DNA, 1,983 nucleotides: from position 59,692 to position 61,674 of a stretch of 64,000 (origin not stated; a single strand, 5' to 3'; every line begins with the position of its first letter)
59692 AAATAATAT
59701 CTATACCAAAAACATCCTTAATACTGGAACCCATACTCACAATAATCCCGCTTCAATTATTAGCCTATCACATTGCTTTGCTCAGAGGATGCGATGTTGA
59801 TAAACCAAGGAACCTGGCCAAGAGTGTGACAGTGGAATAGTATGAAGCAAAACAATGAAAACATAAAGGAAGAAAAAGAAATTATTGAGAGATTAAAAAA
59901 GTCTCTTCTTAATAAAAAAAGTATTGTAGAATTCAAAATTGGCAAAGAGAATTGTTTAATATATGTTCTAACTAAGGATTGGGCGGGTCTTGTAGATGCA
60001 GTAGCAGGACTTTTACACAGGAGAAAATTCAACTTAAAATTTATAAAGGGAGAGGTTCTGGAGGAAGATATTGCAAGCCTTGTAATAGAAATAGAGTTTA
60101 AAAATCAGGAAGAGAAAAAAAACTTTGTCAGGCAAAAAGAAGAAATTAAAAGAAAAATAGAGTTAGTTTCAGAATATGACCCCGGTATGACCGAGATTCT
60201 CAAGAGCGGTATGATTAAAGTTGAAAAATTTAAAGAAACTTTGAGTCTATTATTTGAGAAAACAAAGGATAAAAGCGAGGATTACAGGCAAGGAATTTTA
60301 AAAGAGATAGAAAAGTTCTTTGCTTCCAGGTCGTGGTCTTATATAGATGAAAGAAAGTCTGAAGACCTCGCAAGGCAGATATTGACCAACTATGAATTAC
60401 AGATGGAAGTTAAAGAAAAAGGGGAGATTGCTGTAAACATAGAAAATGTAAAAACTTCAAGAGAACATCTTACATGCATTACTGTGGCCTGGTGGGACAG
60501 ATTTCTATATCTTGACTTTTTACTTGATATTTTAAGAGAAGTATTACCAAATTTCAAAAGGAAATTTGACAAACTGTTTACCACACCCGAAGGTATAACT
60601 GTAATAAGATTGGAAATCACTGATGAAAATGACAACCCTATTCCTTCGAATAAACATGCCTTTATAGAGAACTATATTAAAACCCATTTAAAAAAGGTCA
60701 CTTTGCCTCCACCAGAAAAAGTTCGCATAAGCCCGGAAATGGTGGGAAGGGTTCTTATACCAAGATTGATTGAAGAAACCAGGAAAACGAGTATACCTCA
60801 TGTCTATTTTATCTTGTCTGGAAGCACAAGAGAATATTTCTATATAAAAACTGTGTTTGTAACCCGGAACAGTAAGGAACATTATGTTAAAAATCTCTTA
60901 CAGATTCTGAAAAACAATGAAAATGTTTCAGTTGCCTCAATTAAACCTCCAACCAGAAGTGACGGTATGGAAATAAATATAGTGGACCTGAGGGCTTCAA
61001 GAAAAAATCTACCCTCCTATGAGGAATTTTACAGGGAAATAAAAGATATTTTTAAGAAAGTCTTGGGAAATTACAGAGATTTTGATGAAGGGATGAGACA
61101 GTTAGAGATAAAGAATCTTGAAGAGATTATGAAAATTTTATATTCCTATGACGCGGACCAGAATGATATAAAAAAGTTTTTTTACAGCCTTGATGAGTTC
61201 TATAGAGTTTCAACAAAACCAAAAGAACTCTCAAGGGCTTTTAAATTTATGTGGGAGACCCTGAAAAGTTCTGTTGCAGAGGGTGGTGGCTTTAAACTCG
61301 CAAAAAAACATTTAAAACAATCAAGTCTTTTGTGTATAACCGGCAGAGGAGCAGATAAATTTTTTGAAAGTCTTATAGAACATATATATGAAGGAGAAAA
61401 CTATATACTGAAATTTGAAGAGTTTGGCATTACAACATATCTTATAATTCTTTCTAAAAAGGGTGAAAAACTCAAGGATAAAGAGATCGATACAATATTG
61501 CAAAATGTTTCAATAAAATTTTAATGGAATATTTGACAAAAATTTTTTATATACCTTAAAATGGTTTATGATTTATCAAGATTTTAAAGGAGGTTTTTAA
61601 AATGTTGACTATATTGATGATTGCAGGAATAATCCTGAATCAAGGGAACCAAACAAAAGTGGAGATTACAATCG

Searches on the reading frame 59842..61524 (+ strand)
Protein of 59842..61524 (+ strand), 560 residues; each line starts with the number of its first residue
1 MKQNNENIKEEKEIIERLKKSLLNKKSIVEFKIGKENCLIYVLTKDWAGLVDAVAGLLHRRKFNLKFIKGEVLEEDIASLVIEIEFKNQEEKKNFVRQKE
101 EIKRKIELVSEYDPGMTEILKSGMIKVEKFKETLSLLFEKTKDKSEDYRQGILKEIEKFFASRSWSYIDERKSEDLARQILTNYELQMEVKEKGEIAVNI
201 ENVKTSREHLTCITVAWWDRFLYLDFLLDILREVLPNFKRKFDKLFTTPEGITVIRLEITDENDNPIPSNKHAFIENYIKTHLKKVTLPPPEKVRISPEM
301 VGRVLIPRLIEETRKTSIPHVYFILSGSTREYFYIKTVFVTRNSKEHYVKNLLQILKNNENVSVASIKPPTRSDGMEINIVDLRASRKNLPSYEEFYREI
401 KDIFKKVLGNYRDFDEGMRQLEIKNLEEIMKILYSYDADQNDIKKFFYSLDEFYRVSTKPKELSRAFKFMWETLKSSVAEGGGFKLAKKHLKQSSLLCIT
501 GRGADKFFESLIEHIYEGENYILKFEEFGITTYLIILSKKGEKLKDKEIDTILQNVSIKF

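Call 74: find_encoding_contigs(protein=window:59842-61524:+, flank=10000, max_places=4)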
Protein window:59842-61524:+ (560 aa): 4 contigs read that carry it; 1 place shown.
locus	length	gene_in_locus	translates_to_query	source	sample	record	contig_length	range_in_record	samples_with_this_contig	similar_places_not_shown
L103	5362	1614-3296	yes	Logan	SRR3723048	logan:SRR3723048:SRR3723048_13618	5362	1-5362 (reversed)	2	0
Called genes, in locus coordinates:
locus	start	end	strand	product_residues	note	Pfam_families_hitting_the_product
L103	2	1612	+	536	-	?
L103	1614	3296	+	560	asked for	-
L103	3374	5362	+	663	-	?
